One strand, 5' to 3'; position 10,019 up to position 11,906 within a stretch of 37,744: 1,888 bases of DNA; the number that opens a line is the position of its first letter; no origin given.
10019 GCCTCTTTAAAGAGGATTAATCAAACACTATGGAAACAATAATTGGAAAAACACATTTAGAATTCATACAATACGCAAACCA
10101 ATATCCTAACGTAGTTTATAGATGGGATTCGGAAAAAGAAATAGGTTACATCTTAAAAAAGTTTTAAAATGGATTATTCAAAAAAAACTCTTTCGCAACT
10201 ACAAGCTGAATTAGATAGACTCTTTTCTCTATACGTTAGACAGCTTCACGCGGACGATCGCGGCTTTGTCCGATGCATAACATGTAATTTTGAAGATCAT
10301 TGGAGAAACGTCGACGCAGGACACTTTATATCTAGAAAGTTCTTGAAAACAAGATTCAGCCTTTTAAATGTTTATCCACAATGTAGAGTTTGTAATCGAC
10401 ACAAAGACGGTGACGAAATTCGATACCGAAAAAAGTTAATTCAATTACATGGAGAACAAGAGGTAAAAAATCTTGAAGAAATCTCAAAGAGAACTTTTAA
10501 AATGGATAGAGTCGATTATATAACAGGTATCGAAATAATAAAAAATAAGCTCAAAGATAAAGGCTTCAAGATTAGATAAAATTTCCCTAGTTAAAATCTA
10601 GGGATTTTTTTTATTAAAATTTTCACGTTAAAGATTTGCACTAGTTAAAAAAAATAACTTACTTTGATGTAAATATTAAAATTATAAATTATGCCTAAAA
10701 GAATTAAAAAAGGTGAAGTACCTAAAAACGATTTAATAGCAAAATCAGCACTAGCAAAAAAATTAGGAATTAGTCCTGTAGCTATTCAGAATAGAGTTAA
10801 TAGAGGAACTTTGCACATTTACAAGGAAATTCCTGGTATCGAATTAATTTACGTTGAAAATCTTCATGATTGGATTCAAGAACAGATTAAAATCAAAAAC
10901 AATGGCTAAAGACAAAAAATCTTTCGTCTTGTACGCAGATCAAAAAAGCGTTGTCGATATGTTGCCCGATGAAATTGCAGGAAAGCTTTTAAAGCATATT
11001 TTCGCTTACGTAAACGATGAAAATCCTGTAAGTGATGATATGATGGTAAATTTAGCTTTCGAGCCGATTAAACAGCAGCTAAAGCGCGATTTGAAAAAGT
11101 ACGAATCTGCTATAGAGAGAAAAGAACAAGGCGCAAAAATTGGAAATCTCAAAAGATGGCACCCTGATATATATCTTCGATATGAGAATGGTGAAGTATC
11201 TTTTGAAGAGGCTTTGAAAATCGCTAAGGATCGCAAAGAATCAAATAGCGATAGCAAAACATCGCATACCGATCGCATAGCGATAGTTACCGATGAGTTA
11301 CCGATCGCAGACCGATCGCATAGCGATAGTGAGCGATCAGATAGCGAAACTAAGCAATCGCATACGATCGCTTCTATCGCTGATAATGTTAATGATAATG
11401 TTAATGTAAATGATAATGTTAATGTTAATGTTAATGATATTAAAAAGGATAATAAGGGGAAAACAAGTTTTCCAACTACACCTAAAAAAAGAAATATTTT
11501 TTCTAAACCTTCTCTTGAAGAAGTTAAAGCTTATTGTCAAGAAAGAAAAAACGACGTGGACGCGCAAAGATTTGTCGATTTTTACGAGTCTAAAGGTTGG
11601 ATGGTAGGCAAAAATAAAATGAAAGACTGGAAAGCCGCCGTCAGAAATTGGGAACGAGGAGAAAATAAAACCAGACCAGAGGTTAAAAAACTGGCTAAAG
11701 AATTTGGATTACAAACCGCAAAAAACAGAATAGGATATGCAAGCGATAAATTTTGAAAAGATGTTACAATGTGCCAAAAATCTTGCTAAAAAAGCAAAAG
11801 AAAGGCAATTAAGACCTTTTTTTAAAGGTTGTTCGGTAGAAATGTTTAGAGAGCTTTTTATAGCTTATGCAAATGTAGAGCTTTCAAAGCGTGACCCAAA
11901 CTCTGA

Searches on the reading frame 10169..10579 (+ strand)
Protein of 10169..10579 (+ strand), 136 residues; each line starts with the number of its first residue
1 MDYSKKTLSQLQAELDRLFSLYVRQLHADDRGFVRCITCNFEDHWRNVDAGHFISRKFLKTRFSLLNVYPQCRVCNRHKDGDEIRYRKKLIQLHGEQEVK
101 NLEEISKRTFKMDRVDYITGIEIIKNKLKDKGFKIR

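Call 19: search_protein_families(library=phrogs, proteins=[window:10169-10579:+], max_evalue=0.001)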
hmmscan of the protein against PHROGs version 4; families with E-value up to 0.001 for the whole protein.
window:10169-10579:+ (136 aa): 3 families
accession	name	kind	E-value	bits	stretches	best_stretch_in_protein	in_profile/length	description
phrog_5034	-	DNA, RNA and nucleotide metabolism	2.3e-24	87.1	1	5-130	8-129/138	NinG/ Rap DNA junction specific endonuclease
phrog_171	-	DNA, RNA and nucleotide metabolism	3.3e-21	77.5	1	6-129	101-219/452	NinG/ Rap DNA junction specific endonuclease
phrog_4916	-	unknown function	1.7e-05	25.5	1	69-104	2-37/71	-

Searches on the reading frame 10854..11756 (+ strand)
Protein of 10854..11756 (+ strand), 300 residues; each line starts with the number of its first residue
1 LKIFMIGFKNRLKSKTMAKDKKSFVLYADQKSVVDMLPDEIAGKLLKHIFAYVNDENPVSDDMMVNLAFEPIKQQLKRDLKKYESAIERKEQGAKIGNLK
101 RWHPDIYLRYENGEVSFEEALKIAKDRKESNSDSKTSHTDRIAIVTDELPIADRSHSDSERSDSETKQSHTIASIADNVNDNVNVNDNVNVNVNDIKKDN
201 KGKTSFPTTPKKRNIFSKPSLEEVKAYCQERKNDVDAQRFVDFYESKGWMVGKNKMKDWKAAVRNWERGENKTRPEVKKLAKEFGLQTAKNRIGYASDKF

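Call 10: search_protein_families(library=phrogs, proteins=[window:10854-11756:+], max_evalue=0.01)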
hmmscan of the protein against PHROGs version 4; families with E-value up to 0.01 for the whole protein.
window:10854-11756:+ (300 aa): 4 families
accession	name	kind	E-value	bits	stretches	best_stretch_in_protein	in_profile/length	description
phrog_15768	-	unknown function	2.6e-33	116.9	1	21-278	2-192/228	-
phrog_19415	-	unknown function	5.8e-24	86.3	1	17-264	1-194/224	-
phrog_16304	-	unknown function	8.9e-11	43.1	1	19-201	2-138/244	-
phrog_28809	-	unknown function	1.5e-08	35.6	1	194-270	114-184/211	-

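Call 11: search_protein_families(library=pfam, proteins=[window:10854-11756:+], max_evalue=0.01)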
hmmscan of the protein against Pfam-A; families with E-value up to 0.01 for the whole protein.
window:10854-11756:+ (300 aa): 2 families
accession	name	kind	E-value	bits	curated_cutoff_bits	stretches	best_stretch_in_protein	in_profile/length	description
PF19808.4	DUF6291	-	5.6e-23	81.4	27.2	1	23-100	1-78/79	Family of unknown function (DUF6291)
PF01381.28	HTH_3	-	0.0037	17.7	23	0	261-287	24-51/55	Helix-turn-helix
